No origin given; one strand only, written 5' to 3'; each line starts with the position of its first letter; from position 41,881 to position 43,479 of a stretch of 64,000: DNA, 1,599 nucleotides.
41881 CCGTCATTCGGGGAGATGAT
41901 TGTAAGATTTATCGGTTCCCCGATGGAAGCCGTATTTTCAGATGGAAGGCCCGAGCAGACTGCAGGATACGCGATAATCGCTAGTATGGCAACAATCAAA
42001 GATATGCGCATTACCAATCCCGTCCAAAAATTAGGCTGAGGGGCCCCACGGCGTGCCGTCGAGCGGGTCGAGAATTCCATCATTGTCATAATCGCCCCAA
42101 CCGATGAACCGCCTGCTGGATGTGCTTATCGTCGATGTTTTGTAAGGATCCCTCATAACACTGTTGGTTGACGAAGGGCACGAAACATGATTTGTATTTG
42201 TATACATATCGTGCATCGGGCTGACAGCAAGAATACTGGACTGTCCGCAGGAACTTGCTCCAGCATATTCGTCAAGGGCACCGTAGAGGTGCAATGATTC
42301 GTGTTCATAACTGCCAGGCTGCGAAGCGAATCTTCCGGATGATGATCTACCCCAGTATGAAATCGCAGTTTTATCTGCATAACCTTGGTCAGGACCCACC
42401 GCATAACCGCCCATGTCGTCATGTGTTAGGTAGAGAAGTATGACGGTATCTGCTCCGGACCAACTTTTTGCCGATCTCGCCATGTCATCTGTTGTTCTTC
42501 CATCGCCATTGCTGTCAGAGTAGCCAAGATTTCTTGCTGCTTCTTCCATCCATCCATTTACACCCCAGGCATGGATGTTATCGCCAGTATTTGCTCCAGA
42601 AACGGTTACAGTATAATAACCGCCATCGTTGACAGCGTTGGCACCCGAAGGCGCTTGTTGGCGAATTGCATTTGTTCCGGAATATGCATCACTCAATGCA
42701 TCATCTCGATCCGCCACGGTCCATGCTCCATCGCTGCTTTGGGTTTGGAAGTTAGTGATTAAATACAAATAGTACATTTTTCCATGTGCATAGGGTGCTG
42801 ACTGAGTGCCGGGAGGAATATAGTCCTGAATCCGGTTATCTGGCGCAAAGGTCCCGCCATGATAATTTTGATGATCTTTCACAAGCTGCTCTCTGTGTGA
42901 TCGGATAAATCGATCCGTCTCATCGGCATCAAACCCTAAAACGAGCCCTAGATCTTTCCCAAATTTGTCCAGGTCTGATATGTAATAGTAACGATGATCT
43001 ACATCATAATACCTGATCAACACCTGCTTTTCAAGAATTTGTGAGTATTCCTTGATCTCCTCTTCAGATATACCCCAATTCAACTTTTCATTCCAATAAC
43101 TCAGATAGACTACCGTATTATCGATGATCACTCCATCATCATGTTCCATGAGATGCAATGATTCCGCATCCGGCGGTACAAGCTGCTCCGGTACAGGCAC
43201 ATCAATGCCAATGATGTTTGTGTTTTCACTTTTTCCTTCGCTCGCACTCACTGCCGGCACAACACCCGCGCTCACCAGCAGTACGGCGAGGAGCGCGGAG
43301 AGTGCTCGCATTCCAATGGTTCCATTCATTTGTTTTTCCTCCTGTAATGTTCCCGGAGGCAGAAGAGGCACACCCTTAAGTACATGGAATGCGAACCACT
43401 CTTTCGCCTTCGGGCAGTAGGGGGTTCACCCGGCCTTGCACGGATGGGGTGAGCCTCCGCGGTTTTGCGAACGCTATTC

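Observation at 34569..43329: Three hydrolase-plus-anchored-partner gene pairs: possible secreted effector/immunity (or zymogen/inhibitor) arsenal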

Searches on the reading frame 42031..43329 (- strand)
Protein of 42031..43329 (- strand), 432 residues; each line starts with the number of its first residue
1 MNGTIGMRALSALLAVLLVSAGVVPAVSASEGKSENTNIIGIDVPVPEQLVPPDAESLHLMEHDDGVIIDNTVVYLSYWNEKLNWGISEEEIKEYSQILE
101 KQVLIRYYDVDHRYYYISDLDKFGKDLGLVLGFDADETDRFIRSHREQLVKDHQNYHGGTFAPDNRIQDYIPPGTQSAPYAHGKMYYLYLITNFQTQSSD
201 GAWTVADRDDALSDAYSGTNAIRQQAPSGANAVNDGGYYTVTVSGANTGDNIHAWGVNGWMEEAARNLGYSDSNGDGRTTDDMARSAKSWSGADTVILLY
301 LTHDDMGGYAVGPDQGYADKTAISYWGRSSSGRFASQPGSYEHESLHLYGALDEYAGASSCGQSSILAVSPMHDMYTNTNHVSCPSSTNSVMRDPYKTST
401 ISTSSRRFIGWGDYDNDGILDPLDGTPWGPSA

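Call 5: search_protein_families(library=pfam, proteins=[window:42031-43329:-], max_evalue=0.01)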
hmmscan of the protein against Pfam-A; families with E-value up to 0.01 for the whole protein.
window:42031-43329:- (432 aa): 0 families

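Call 11: search_solved_structures(query=window:42031-43329:-, max_evalue=1, show_alignments=2)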
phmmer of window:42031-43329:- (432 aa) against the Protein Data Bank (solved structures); distinct sequences matched with E-value up to 1: 1.
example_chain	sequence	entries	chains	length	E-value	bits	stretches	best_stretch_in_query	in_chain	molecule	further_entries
1j05_H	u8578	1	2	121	0.16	14.1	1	227-332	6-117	anti-CEA mAb T84.66, heavy chain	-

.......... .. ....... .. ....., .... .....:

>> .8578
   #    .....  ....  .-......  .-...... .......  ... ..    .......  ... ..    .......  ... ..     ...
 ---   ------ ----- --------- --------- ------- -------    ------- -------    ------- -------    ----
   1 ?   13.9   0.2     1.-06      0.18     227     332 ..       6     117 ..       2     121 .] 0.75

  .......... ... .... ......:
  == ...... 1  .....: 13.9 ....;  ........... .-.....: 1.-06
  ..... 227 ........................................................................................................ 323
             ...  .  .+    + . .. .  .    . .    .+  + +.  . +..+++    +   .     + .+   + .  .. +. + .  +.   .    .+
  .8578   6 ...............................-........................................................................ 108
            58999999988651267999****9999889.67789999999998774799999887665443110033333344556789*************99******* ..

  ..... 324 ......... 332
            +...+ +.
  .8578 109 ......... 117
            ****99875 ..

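Call 12: search_protein_families(library=ncbifam, proteins=[window:42031-43329:-], max_evalue=0.1)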
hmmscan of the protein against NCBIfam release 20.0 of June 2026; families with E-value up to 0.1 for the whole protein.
window:42031-43329:- (432 aa): 0 families

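Call 19: find_homologous_proteins(query=window:42031-43329:-, max_evalue=0.001)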
Query window:42031-43329:- (432 aa): 58 proteins with E <= 0.001 among 8000 candidates.
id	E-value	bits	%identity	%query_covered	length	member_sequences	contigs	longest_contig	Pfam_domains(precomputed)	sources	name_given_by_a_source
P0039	1.3e-266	903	91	99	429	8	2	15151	-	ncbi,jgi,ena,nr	ncbi:MAG: hypothetical protein M0P17_01080 [Methanoculleus sp.]|nr:hypothetical protein [Methanocull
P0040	3.6e-229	779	80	98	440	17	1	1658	-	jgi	-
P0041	3.4e-218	743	75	99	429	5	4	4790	-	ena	-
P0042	2.1e-216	737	76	99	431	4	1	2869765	-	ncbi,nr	ncbi:hypothetical protein J2129_002642 [Methanofollis sp. W23]|nr:hypothetical protein [Methanofolli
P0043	4.0e-194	664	78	84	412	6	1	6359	-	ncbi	-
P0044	1.8e-193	662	69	99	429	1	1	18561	-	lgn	-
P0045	1.9e-193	662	70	97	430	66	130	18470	-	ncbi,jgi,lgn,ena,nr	ncbi:MAG TPA: hypothetical protein PLN56_11485 [Methanoregulaceae archaeon]|jgi:hypothetical protein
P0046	3.6e-186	638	69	94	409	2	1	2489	-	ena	-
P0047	5.8e-181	620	66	99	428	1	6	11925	-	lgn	-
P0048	8.3e-181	620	66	99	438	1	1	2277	-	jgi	jgi:hypothetical protein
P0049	1.1e-180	619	66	99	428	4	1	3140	-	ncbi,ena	-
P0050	4.9e-179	614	66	99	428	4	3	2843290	-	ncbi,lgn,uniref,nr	ncbi:hypothetical protein Mpet_1545 [Methanolacinia petrolearia DSM 11571]|uniref:Uncharacterized pr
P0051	7.3e-168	577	63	93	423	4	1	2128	-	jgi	jgi:hypothetical protein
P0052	5.8e-161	554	59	93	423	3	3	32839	-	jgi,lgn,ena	-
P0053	6.6e-156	538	60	94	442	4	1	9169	-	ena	-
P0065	8.2e-119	416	48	94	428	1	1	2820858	-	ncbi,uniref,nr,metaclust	ncbi:hypothetical protein [Methanoregula formicica]|uniref:Uncharacterized protein n=1 Tax=Methanore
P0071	1.2e-110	389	50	86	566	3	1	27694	-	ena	-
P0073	1.7e-102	362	45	99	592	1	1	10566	PF00801.27,PF18911.7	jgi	jgi:PKD repeat protein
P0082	1.4e-77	280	39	97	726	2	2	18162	PF13517.13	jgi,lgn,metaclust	metaclust:\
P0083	3.7e-66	242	48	60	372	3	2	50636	-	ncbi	-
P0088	7.2e-61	225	60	39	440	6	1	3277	-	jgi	jgi:uncharacterized protein YneR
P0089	8.4e-61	224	34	96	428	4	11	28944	-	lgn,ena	-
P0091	3.8e-55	206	62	36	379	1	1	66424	PF13620.13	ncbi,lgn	-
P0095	3.7e-25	107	29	87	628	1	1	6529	-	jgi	-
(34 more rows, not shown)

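Call 22: find_encoding_contigs(protein=P0042, flank=8000, max_places=2)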
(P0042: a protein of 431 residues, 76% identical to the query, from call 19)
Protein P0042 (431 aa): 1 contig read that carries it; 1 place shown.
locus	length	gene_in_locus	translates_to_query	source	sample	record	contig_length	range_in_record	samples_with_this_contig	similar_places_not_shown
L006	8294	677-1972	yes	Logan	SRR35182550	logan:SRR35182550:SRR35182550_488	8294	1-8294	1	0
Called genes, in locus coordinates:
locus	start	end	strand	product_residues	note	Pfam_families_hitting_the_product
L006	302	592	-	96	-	-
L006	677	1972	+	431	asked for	-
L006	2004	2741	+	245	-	PF13620:CarboxypepD_reg, PF13715:CarbopepD_reg_2 (weak)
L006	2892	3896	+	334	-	PF13386:DsbD_2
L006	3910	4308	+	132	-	-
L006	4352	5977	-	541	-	PF05569:Peptidase_M56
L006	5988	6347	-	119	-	PF03965:Penicillinase_R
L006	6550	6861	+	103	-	-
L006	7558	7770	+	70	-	-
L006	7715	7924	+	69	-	PF14076:DUF4258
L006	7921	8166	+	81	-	-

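Call 23: find_encoding_contigs(protein=P0050, flank=8000, max_places=2)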
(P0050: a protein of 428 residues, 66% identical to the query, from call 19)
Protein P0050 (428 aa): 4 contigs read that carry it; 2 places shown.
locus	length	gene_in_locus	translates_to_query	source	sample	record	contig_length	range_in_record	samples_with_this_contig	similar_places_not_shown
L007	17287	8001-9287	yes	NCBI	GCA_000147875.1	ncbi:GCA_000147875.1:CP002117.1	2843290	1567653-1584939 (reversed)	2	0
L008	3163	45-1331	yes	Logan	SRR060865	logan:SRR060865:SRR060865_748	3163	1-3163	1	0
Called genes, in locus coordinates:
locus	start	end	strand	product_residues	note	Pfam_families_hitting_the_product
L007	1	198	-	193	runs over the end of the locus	-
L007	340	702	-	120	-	-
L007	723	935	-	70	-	-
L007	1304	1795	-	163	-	-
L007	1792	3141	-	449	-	PF23381:Beta-prop_IFT122_1st (faint), PF23414:Beta-prop_EML_2 (faint), PF05935:Arylsulfotrans (faint), PF18975:DUF5711 (faint), PF25292:Beta-prop_CGLA (faint), PF13570:Beta-prop_ACSF4, PF13360:PQQ_2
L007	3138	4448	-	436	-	PF23381:Beta-prop_IFT122_1st (weak), PF23414:Beta-prop_EML_2 (faint), PF24817:WD40_WDHD1_1st (faint), PF26550:Tricorn_2nd (faint), PF00400:WD40 (faint), PF13570:Beta-prop_ACSF4 (faint), PF18975:DUF5711 (faint), PF13360:PQQ_2 (weak), +1 more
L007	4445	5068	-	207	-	-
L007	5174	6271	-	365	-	-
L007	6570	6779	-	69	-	-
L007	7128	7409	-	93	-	PF06961:DUF1294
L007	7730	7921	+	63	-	-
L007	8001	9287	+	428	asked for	-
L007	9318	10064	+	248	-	PF13620:CarboxypepD_reg (weak)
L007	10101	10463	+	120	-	-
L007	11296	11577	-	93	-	PF06961:DUF1294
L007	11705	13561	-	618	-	-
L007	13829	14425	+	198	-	PF00254:FKBP_C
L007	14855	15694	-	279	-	PF01609:DDE_Tnp_1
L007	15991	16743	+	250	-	PF01209:Ubie_methyltran, PF13847:Methyltransf_31, PF08241:Methyltransf_11, PF08242:Methyltransf_12 (weak), PF13649:Methyltransf_25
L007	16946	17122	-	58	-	PF06961:DUF1294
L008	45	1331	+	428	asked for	-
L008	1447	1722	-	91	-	-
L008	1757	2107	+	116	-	PF13620:CarboxypepD_reg (weak)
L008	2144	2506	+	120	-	-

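Call 26: search_protein_families(library=pfam, proteins=[P0095, P0091, P0071, P0088, P0083, window:42031-43329:-], max_evalue=5)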
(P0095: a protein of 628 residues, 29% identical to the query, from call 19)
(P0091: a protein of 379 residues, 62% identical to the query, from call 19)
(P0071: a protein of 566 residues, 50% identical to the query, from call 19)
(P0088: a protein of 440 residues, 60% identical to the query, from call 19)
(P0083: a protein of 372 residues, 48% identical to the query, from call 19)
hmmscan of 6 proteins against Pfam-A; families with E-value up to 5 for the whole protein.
P0095 (628 aa): 3 families
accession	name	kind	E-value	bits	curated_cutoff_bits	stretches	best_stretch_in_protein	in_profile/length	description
PF01105.29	EMP24_GP25L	-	0.00022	21.8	25.9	1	448-493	37-85/182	emp24/gp25L/p24 family/GOLD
PF13620.12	CarboxypepD_reg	-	0.055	14.3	32.3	1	520-587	3-73/82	Carboxypeptidase regulatory-like domain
PF12693.12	GspL_C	-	0.21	11.9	29.6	1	43-90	7-54/158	GspL periplasmic domain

P0091 (379 aa): 7 families
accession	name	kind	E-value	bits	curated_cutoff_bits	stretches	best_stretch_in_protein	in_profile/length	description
PF13620.12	CarboxypepD_reg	-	1.9e-10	41.4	32.3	1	266-347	1-80/82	Carboxypeptidase regulatory-like domain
PF09136.16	Glucodextran_B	-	8.3e-07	29.3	27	1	170-255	3-81/83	Glucodextranase, domain B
PF13715.12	CarbopepD_reg_2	-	5.8e-05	23.5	32.2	1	267-352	1-80/88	CarboxypepD_reg-like domain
PF02369.22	Big_1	-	0.00083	19.9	34.9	1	264-309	18-62/93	Bacterial Ig-like domain (group 1)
PF19077.6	Big_13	-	0.025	15.5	27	1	210-255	52-100/102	Bacterial Ig-like domain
PF08308.17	PEGA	-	0.066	13.6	20.8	1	320-351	38-70/71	PEGA domain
PF06441.18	EHN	-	0.13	12.9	22.8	1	53-103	25-73/107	Epoxide hydrolase N terminus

P0071 (566 aa): 0 families

P0088 (440 aa): 4 families
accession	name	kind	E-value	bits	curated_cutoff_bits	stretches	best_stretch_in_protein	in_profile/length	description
PF09244.16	Suc_Porlyase_C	-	0.0062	17.4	23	0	376-409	3-36/67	Sucrose phosphorylase, C-terminal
PF02412.23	TSP_3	-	0.031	14.4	25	1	152-166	15-29/36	Thrombospondin type 3 repeat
PF13517.12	FG-GAP_3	-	1.2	10.3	26.9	1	144-160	45-58/61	FG-GAP-like repeat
PF12256.14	TcdB_toxin_midN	-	1.9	8.2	24.8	0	206-233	32-59/181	Insecticide toxin TcdB middle/N-terminal region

P0083 (372 aa): 0 families

window:42031-43329:- (432 aa): 1 family
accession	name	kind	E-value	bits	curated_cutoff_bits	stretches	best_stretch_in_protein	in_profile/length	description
PF03834.20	Rad10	-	0.021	15.1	28.1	1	71-143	38-112/115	Binding domain of DNA repair protein Ercc1 (rad10/Swi10)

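Call 32: predict_structure(alignment_id=A2)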
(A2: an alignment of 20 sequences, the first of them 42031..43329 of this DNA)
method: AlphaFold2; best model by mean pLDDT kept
length: 432 residues; sequences in the alignment: 20
mean_pLDDT: 72.2   pTM: 0.73
mean pLDDT of the five models: 72.2, 67.1, 66.7, 65.3, 60.9
residues with pLDDT >= 90: 34; 70-90: 246; 50-70: 97; < 50: 55
segments of 3 or more residues with pLDDT < 50: 1-3, 21-41, 56-61, 158-179, 430-432
pLDDT, mean of each block of 10 residues (from residue 1): 49 58 35 36 70 53 68 86 88 88 82 77 88 87 80 57 26 40 80 86 87 88 76 83 82 75 90 76 78 80 81 60 81 79 82 81 71 73 88 81 77 57 55 42
secondary structure, 60 per line:
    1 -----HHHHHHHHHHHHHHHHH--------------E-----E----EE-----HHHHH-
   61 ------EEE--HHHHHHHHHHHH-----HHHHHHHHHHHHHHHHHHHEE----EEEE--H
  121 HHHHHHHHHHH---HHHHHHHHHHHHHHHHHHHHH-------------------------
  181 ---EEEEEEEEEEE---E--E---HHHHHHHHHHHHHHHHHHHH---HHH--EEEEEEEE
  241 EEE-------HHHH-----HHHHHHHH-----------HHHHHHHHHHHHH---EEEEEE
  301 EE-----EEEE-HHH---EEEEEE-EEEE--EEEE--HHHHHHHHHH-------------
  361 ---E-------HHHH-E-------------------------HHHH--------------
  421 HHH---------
elements in order: H6-22 H55-59 E67-69 H72-83 H89-107 E114-117 H120-131 H135-155 E184-194 H205-224 E233-243 H251-254 H260-267 H279-291 E295-302 E308-311 E319-324 E326-329 E332-335 H338-347 H372-375 H403-406
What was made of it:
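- The protease also has a pro-domain (call 32).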

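Call 36: fold_search(model_id=the predicted structure, library=pdb)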
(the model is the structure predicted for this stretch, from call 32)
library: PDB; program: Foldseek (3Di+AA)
matches with E <= 10: 279; with E <= 0.001: 0
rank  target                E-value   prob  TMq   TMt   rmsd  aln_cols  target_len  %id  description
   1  4on1_B                1.3e-02  0.75  0.22  0.27   8.3       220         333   17  Crystal Structure of metalloproteinase-II from Bacteroides fragilis (released 2014-04-09)
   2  9o58_A                2.1e-02  0.63  0.26  0.19  12.5       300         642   12  Zymogen ADAM17-iRhom2 complex bound by the MEDI3622 Fab (released 2025-06-25)
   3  7poq_B                2.5e-02  0.87  0.26  0.32   7.2       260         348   13  Crystal structure of profragilysin-3 (proBFT-3) from Bacteroides fragilis in complex with foliosidine in P41212. (released 2022-09-14)
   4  9q7y_B                2.5e-02  0.57  0.26  0.19   9.8       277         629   13  Zymogen ADAM17- iRhom1 Cytoplasmic Deletion (365) Complex Bound by the MEDI3622 Fab (released 2026-04-01)
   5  2dw0_A                2.8e-02  0.82  0.26  0.27   7.7       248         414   12  Crystal structure of VAP2 from Crotalus atrox venom (Form 2-1 crystal) (released 2007-07-10)
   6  1bkc_A                2.9e-02  0.28  0.22  0.32  10.1       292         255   10  CATALYTIC DOMAIN OF TNF-ALPHA CONVERTING ENZYME (TACE) (released 1999-06-22)
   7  8snl_A                3.3e-02  0.51  0.25  0.18  10.0       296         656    9  Structure of human ADAM17/iRhom2 sheddase complex (released 2024-05-29)
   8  3lea_B                3.7e-02  0.23  0.21  0.30  11.0       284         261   12  Crystal structure of the catalytic domain of TACE with Isoindolinone-biphenyl-hydantoin inhibitor (released 2010-12-08)
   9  3lgp_A                4.0e-02  0.16  0.20  0.28  10.9       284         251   12  Crystal structure of catalytic domain of tace with benzimidazolyl-thienyl-tartrate based inhibitor (released 2010-07-28)
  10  6saz_A                4.8e-02  0.35  0.19  0.36  10.6       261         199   10  Cleaved human fetuin-b in complex with crayfish astacin (released 2019-10-23)
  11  1zxc_A                5.4e-02  0.25  0.23  0.33   9.7       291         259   11  Crystal structure of catalytic domain of TNF-alpha converting enzyme (TACE) with inhibitor (released 2005-09-27)
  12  2i47_A                6.1e-02  0.18  0.21  0.31  10.2       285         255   12  Crystal structure of catalytic domain of TACE with inhibitor (released 2006-12-05)
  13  2fv5_B                6.5e-02  0.18  0.21  0.30  11.1       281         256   13  Crystal structure of TACE in complex with IK682 (released 2006-07-04)
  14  3k7l                  7.3e-02  0.35  0.21  0.22   9.3       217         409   12  Structures of two elapid snake venom metalloproteases with distinct activities highlight the disulfide patterns in the D (released 2010-03-02)
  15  3ljt                  7.7e-02  0.44  0.27  0.46   9.7       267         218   12  Crystal Structure of the Catalytic Domain of ADAMTS-5 in Complex with an Amino-2-indanol compound (released 2010-03-31)
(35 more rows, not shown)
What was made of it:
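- On Metzincin / zincin metallopeptidases: The top 20 hits are fragilysin, ADAM/TACE, snake-venom metalloprotease, astacin and pappalysin entries (call 36).
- Checked: The top fold matches are weak but consistently metzincins (call 36).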

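Call 69: find_encoding_contigs(protein=P0065, flank=5000, max_places=1)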
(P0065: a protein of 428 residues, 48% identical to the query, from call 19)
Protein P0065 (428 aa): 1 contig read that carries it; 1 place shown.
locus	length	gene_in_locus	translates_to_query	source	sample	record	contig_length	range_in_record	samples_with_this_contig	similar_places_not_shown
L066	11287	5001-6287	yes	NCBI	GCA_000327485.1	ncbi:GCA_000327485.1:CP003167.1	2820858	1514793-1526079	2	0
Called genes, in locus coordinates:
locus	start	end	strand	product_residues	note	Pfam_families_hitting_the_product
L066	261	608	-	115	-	PF01934:HepT-like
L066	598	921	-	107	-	PF22600:MTPAP-like_central (weak), PF01909:NTP_transf_2, PF18765:Polbeta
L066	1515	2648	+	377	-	-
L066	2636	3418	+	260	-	-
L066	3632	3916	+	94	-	PF01909:NTP_transf_2, PF18765:Polbeta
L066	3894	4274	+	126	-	PF01934:HepT-like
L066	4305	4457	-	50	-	-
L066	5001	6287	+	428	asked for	-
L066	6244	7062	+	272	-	PF13620:CarboxypepD_reg, PF13715:CarbopepD_reg_2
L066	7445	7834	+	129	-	PF05168:HEPN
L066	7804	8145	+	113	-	PF01909:NTP_transf_2, PF18765:Polbeta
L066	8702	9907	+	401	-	PF13529:Peptidase_C39_2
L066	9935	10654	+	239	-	-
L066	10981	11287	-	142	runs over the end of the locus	-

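Call 70: find_encoding_contigs(protein=P0089, flank=5000, max_places=1)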
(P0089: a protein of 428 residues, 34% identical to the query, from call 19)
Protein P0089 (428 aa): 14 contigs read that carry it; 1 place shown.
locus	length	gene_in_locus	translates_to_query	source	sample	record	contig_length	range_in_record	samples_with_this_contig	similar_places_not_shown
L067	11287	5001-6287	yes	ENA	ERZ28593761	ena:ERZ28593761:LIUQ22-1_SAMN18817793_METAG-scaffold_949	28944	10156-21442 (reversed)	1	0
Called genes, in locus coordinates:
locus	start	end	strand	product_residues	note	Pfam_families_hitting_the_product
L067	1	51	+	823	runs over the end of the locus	PF13289:SIR2_2 (weak)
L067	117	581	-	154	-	-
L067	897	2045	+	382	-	PF02463:SMC_N (faint), PF11398:DUF2813 (weak), PF13175:AAA_15, PF13476:AAA_23, PF13555:AAA_29, PF13304:AAA_21 (weak), PF13175:AAA_15, PF13304:AAA_21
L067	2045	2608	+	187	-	-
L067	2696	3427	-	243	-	-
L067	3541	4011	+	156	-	-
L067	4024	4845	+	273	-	PF12802:MarR_2, PF13412:HTH_24, PF24266:HTH_HVO_0163_N (faint), PF01047:MarR (faint), PF12840:HTH_20 (faint), PF13412:HTH_24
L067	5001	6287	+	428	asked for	-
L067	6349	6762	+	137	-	-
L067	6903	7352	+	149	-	-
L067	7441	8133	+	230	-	-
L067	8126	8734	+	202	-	-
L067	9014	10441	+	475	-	PF07693:KAP_NTPase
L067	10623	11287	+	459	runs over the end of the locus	PF02463:SMC_N (faint), PF13304:AAA_21, PF13175:AAA_15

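Call 71: find_encoding_contigs(protein=P0095, flank=5000, max_places=1)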
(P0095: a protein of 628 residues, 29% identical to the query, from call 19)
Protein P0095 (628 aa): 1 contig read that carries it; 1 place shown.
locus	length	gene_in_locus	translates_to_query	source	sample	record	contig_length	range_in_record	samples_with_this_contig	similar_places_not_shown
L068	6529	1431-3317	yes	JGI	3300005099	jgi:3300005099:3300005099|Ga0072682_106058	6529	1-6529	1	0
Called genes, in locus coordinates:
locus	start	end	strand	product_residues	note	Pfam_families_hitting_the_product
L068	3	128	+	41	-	?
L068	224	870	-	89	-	-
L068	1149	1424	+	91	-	-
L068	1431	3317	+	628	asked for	-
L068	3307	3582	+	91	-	-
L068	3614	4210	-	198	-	-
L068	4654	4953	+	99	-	-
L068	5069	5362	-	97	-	-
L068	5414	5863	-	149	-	-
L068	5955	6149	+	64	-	-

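Call 73: find_encoding_contigs(protein=P0082, flank=4000, max_places=1)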
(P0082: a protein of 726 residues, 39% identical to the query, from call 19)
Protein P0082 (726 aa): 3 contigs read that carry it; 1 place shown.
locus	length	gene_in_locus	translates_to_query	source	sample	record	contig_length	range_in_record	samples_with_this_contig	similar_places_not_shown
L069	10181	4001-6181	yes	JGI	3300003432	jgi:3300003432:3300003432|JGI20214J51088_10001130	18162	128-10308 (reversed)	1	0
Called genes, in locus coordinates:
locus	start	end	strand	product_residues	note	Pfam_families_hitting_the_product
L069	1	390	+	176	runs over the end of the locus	-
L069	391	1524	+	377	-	-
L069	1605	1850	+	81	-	-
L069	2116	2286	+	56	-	-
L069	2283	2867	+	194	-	PF12850:Metallophos_2 (faint)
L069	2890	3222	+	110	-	-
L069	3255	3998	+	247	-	PF13620:CarboxypepD_reg (weak)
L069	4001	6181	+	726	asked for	PF13517:FG-GAP_3 (weak)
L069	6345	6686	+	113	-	-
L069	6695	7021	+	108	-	-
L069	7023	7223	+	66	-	-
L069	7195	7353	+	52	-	-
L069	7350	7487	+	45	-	-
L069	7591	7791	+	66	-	-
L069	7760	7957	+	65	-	-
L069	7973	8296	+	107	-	-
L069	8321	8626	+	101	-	-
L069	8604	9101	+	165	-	-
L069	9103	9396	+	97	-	-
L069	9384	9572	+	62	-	-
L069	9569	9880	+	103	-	-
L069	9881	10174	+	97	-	-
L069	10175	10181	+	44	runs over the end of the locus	?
